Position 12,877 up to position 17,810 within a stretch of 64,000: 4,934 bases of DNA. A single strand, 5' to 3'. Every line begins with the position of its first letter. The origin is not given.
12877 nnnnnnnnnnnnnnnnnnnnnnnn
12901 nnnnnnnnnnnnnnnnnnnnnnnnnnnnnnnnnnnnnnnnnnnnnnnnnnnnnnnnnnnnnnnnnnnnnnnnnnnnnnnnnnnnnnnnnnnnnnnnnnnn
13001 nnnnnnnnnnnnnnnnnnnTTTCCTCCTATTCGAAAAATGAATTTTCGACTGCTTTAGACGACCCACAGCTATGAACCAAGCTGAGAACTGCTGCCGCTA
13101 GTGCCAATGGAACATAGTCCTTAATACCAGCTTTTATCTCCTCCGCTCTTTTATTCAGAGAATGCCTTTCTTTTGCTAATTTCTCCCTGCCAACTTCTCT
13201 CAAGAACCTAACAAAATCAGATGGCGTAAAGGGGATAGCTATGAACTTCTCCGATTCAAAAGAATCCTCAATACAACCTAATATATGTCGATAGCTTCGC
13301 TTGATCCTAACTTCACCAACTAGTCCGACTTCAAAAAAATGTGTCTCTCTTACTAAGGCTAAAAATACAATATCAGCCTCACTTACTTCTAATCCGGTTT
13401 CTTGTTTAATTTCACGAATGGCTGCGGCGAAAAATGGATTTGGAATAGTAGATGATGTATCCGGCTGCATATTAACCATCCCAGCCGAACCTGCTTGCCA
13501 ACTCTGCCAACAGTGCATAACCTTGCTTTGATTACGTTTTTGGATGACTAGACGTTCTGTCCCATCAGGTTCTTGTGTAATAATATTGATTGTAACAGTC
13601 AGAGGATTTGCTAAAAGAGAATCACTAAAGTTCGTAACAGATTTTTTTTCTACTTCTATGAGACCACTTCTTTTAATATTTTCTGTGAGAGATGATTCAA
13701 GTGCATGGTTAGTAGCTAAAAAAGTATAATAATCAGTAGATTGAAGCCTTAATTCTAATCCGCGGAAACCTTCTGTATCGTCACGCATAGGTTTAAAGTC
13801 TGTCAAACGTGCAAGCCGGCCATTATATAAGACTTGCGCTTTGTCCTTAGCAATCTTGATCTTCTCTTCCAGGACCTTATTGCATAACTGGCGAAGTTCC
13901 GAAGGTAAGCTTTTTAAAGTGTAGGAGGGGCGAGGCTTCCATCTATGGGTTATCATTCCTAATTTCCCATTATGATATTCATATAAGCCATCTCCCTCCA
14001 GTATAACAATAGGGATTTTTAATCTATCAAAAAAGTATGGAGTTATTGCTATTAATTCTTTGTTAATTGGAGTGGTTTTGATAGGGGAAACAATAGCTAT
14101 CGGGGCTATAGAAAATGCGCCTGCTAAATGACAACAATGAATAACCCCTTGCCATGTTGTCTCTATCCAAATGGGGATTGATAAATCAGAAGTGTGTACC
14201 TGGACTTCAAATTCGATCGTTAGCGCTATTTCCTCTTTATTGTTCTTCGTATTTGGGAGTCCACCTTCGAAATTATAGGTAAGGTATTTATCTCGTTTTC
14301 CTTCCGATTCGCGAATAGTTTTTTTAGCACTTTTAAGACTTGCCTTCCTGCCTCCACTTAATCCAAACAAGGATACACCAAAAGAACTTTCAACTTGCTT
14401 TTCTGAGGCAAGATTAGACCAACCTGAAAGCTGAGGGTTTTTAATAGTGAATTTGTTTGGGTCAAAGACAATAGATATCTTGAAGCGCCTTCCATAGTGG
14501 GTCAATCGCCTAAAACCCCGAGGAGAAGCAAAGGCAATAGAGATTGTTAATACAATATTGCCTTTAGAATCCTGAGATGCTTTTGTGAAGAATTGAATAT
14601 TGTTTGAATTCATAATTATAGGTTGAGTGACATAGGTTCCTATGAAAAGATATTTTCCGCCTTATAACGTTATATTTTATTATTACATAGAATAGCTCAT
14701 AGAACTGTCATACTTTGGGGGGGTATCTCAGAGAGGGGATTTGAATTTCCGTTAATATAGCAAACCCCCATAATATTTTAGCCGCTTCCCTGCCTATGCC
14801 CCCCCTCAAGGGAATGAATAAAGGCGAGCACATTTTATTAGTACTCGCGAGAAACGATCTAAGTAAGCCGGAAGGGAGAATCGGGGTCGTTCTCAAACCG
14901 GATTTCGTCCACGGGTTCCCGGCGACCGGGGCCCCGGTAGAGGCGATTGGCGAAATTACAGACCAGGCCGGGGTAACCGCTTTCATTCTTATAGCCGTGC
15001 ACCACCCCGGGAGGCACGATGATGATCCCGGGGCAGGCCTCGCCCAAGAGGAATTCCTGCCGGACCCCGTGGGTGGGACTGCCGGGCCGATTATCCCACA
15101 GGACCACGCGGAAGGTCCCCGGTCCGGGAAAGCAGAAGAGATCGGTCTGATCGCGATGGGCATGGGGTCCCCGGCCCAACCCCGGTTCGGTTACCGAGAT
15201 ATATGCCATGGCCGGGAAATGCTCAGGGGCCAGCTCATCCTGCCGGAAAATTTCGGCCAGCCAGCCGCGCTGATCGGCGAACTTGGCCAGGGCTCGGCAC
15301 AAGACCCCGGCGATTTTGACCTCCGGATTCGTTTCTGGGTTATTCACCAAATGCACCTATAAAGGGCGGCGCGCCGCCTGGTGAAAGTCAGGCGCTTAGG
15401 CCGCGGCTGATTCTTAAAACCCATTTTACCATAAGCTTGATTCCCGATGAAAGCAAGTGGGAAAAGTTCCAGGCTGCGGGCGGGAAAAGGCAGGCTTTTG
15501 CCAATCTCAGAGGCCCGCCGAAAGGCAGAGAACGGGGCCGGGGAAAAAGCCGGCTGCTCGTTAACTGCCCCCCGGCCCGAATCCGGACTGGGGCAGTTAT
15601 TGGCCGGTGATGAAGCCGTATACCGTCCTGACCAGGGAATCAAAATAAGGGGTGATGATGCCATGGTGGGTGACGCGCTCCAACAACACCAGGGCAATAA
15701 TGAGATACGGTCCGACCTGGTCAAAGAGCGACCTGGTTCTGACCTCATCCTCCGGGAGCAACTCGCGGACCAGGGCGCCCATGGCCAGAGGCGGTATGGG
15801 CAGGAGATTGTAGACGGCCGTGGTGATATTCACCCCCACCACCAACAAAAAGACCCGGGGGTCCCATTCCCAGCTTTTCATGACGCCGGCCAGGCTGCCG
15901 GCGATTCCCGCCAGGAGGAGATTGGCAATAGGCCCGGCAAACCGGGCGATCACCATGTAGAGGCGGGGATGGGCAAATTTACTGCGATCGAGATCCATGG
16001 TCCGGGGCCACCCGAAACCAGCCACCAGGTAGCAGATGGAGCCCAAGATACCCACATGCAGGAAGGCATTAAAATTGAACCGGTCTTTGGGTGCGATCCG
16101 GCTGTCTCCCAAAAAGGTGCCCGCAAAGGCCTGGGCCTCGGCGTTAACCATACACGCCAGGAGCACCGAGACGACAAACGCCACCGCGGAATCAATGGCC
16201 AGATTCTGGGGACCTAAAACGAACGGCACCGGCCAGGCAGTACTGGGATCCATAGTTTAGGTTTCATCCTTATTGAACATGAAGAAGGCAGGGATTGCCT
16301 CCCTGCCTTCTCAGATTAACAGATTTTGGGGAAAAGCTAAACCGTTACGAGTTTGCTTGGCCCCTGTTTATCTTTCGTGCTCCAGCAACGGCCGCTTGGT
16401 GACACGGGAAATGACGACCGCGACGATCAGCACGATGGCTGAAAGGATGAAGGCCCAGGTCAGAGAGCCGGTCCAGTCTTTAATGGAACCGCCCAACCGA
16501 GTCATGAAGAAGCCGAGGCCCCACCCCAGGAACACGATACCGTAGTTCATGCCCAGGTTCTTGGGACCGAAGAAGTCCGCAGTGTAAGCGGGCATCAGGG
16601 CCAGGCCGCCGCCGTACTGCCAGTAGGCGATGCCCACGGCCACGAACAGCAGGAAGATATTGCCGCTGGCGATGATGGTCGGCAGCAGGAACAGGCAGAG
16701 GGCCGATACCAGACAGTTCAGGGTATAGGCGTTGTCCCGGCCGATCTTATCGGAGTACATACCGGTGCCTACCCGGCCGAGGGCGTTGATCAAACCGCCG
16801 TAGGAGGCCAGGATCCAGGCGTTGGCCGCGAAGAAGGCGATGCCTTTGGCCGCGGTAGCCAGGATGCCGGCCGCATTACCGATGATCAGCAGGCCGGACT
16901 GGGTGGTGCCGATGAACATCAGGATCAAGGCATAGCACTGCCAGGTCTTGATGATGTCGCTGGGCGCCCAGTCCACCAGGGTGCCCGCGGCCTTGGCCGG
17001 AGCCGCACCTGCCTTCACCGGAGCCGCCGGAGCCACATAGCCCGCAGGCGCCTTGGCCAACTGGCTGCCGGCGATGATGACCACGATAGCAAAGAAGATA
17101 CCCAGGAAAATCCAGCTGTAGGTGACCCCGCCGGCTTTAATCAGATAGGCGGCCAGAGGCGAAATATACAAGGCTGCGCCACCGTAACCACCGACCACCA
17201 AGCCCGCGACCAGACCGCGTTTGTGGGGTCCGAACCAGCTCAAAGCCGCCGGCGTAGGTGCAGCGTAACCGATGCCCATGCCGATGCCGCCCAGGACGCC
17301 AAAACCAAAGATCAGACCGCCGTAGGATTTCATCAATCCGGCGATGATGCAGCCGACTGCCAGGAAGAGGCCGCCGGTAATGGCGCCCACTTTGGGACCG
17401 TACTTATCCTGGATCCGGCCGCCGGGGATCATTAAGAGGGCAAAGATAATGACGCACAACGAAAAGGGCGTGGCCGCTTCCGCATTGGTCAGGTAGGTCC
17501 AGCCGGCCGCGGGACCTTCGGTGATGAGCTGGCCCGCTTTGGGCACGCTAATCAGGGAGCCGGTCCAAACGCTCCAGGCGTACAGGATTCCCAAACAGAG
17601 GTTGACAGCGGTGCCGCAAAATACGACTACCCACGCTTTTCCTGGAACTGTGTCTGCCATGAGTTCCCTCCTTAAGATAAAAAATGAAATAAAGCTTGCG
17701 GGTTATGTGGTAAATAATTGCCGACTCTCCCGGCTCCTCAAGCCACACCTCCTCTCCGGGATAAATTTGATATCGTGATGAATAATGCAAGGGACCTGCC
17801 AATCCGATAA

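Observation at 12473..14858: AT-rich two-gene island splitting a dTDP-sugar operon (rfbC-like | orphan | cupin | rfbD-rfbB)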

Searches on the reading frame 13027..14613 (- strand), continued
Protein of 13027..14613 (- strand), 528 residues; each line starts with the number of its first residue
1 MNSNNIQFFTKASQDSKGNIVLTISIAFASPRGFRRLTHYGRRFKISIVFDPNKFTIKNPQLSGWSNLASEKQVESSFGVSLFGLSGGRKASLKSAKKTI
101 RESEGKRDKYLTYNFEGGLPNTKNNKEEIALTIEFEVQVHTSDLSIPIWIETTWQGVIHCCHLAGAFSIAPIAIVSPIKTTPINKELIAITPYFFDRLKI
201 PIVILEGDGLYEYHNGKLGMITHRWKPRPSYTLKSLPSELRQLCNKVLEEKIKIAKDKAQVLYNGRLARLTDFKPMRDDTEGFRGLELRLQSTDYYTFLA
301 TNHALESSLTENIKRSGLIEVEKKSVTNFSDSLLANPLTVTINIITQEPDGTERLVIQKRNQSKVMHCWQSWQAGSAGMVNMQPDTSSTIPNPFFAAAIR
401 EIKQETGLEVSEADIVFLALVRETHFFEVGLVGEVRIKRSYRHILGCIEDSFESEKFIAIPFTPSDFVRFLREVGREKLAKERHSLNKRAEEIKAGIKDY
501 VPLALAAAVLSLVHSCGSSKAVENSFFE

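Call 94: fold_search(model_id=the predicted structure, library=viral)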
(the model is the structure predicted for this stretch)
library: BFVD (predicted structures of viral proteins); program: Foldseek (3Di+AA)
matches with E <= 10: 155; with E <= 0.001: 6
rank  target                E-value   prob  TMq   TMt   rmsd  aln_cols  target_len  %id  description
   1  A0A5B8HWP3            1.0e-05  1.00  0.19  0.09  13.5       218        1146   14  NUDIX domain protein (Fragment) [Mimiviridae sp. ChoanoV1]
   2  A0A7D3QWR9            1.4e-05  1.00  0.19  0.46   3.1       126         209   16  NUDIX hydrolase [Fadolivirus FV1/VV64]
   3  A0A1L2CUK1            4.5e-05  1.00  0.20  0.34   2.5       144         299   12  Cyclic-phosphate processing Receiver domain-containing protein [Pectobacterium phage vB_PcaM_CBB]
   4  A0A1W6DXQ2            1.9e-04  1.00  0.19  0.32  10.9       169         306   21  RNA pyrophosphohydrolase [Sphingobium phage Lacusarx]
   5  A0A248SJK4            2.3e-04  1.00  0.19  0.54   8.0       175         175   14  (no name in the UniProt tables at hand)
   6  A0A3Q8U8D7            8.3e-04  0.99  0.20  0.30  15.6       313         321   12  Uncharacterized protein [Megavirus baoshan]
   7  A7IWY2                1.0e-03  1.00  0.18  0.44  14.2       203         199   14  Uncharacterized protein B457L [Paramecium bursaria Chlorella virus NY2A]
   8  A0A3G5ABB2            1.4e-03  1.00  0.17  0.17   8.2       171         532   11  Nucleolar GTP-binding protein 1 [Hyperionvirus sp.]
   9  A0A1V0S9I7            1.7e-03  1.00  0.18  0.42   6.5       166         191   14  NUDIX hydrolase [Catovirus CTV1]
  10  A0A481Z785            1.7e-03  0.99  0.18  0.40   8.5       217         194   13  NUDIX hydrolase [Pithovirus LCPAC202]
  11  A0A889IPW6            2.1e-03  1.00  0.18  0.18   9.6       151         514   16  (no name in the UniProt tables at hand)
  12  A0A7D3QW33            2.8e-03  1.00  0.18  0.29   2.8       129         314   19  ADP-ribose pyrophosphatase yjhB NUDIx family [Fadolivirus FV1/VV64]
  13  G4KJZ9                4.2e-03  1.00  0.20  0.62   6.2       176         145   13  (no name in the UniProt tables at hand)
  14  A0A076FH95            7.0e-03  1.00  0.20  0.57   6.6       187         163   13  Putative nucleoside diphosphate hydrolase [Aureococcus anophagefferens virus]
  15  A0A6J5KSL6            7.4e-03  1.00  0.19  0.57  11.3       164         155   15  COG1051 ADP-ribose pyrophosphatase [uncultured Caudovirales phage]
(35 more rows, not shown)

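Call 99: search_protein_families(library=pfam, proteins=[L008:1359-3947:+, L008:4074-7589:+, L008:9070-10764:+, L009:3073-4707:+, L009:4717-5700:+, L009:5711-6862:+, L009:6859-7653:+, L009:9180-11189:+, L006:5921-7198:-, L009:7824-8930:+], max_evalue=0.001)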
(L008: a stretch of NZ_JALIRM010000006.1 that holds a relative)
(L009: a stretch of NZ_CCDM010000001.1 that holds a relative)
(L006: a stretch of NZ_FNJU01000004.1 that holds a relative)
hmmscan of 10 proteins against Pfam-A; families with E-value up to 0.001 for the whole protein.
L008:1359-3947:+ (862 aa): 6 families
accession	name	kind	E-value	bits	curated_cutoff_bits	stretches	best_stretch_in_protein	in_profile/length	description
PF08239.17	SH3_3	-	8.5e-63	208.8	27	5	352-403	2-54/54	Bacterial SH3 domain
PF06347.19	SH3_4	-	3.8e-19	68.6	24.1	0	352-398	4-50/56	Bacterial SH3 domain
PF01832.25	Glucosaminidase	-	1.8e-13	51.6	30.2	1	563-689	2-121/123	Mannosyl-glycoprotein endo-beta-N-acetylglucosaminidase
PF07653.23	SH3_2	-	4.3e-13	49.2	21.8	0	368-403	17-53/55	Variant SH3 domain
PF00018.34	SH3_1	-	1.6e-11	44.1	22.9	0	745-769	15-39/48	SH3 domain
PF14604.12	SH3_9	-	2.7e-06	27.6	30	0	290-311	23-42/49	Variant SH3 domain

L008:4074-7589:+ (1171 aa): 4 families
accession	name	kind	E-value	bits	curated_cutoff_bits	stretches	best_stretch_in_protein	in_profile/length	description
PF04464.20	Glyphos_transf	-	5.7e-92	308.9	22.1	1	39-409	9-367/367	CDP-Glycerol:Poly(glycerophosphate) glycerophosphotransferase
PF13457.12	GW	-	1.1e-43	148.2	21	4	727-800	2-76/76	GW (Gly-Tryp) dipeptide domain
PF00534.26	Glycos_transf_1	-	7.9e-35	120.4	26.4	1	1003-1148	13-162/172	Glycosyl transferases group 1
PF13692.12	Glyco_trans_1_4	-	8.6e-28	97.8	27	1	1007-1136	3-134/142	Glycosyl transferases group 1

L008:9070-10764:+ (564 aa): 4 families
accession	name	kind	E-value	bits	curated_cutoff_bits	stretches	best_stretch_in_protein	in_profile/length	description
PF00015.26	MCPsignal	-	1.3e-44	152.5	34.6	1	348-516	3-171/172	Methyl-accepting chemotaxis protein (MCP) signalling domain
PF11887.13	Mce4_CUP1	-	4.9e-08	33.3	32.6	1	274-391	65-179/222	Cholesterol uptake porter CUP1 of Mce4, putative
PF00672.30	HAMP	-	1.8e-07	31.8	25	1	207-250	5-47/53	HAMP domain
PF12729.13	4HB_MCP_1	-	8.3e-05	22.7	27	1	10-88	4-82/181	Four helix bundle sensory module for signal transduction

L009:3073-4707:+ (544 aa): 1 family
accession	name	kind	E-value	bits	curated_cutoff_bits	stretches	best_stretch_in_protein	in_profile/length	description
PF00528.27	BPD_transp_1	-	8.5e-14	52.1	26.4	2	361-538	4-181/184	Binding-protein-dependent transport system inner membrane component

L009:4717-5700:+ (327 aa): 3 families
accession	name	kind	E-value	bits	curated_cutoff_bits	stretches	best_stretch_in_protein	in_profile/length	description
PF13343.11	SBP_bac_6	-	9.8e-14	51.8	24.6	1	105-268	44-197/245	Bacterial extracellular solute-binding protein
PF13416.11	SBP_bac_8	-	7.1e-10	39.6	27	1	61-276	17-246/279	Bacterial extracellular solute-binding protein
PF01547.30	SBP_bac_1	-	3.1e-08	34.4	26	1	81-262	68-291/307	Bacterial extracellular solute-binding protein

L009:5711-6862:+ (383 aa): 1 family
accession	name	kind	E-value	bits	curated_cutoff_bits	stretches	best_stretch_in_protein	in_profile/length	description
PF00266.25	Aminotran_5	-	3.7e-23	82.5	21.5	1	51-339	40-331/371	Aminotransferase class-V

L009:6859-7653:+ (264 aa): 2 families
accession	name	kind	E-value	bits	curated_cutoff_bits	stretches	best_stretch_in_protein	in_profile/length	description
PF00702.32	Hydrolase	-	4.2e-14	53.8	26.4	1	5-197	2-191/191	haloacid dehalogenase-like hydrolase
PF13419.12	HAD_2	-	1.4e-11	45.2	23.8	1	7-203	1-178/178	Haloacid dehalogenase-like hydrolase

L009:9180-11189:+ (669 aa): 2 families
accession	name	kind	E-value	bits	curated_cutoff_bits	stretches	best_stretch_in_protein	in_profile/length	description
PF00874.25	PRD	-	3.7e-16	59.6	23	1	300-382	3-88/90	PRD domain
PF05043.19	Mga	-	6.1e-05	24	21.1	1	98-161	22-81/87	Mga helix-turn-helix domain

L006:5921-7198:- (425 aa): 1 family
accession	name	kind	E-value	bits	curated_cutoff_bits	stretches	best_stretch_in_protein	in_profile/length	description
PF00860.26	Xan_ur_permease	-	1.9e-105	353.2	27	1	16-390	2-386/389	Permease family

L009:7824-8930:+ (368 aa): 0 families

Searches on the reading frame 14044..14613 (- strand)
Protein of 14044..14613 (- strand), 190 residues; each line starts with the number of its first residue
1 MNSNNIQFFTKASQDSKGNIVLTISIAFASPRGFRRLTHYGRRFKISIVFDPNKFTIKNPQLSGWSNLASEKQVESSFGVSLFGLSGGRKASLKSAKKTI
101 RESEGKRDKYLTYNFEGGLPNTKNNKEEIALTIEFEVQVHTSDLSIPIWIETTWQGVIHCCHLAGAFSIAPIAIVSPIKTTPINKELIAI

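Call 91: search_protein_families(library=pfam, proteins=[window:14044-14613:-], max_evalue=0.01)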
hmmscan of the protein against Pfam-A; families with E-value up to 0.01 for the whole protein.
window:14044-14613:- (190 aa): 0 families

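Call 92: find_homologous_proteins(query=window:14059-14613:-, max_evalue=0.01)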
Query window:14059-14613:-: 79 candidates shared short words with the query, none scored E <= 0.01.

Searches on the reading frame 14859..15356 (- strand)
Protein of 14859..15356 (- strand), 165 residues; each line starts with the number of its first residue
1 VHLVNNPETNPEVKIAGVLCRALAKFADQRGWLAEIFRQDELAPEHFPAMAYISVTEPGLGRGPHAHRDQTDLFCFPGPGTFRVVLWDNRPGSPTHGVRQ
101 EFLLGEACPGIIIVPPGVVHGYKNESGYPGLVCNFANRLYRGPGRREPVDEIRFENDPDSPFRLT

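Call 3: search_protein_families(library=pfam, proteins=[window:14859-15356:-], max_evalue=1)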
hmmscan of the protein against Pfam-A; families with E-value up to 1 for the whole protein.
window:14859-15356:- (165 aa): 4 families
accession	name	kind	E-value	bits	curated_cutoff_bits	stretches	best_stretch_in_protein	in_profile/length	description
PF00908.23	dTDP_sugar_isom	-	1.1e-10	41.9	27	1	13-123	2-117/168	dTDP-4-dehydrorhamnose 3,5-epimerase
PF05523.17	FdtA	-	0.0005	20.3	23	1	21-90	6-73/131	WxcM-like, C-terminal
PF14667.12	Polysacc_synt_C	-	0.00093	19.7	28.7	1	27-84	2-54/111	Polysaccharide biosynthesis C-terminal domain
PF07883.17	Cupin_2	-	0.056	13.6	27.2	1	112-127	46-61/70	Cupin domain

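Call 6: search_protein_families(library=ncbifam, proteins=[window:14859-15356:-], max_evalue=1)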
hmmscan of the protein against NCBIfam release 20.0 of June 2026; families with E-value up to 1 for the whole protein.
window:14859-15356:- (165 aa): 1 family
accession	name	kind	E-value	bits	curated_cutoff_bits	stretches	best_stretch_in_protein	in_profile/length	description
TIGR01221.1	rmlC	equivalog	0.0025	17.7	155.75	1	13-123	5-119/176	dTDP-4-dehydrorhamnose 3,5-epimerase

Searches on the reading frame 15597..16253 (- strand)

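Call 91: search_protein_families(library=pfam, proteins=[window:15597-16253:-], max_evalue=0.01)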
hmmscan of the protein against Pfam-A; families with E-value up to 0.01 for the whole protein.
window:15597-16253:- (218 aa): 1 family
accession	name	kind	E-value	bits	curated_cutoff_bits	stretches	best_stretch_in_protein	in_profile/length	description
PF02163.28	Peptidase_M50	-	0.00021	21.1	27.2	0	134-168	162-196/221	Peptidase family M50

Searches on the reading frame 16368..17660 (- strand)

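Call 91: search_protein_families(library=pfam, proteins=[window:16368-17660:-], max_evalue=0.01)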
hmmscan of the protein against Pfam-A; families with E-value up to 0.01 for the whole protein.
window:16368-17660:- (430 aa): 1 family
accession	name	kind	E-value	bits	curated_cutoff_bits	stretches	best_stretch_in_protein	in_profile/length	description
PF07690.21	MFS_1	-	1.6e-26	93.5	33.4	2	57-344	29-306/347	Major Facilitator Superfamily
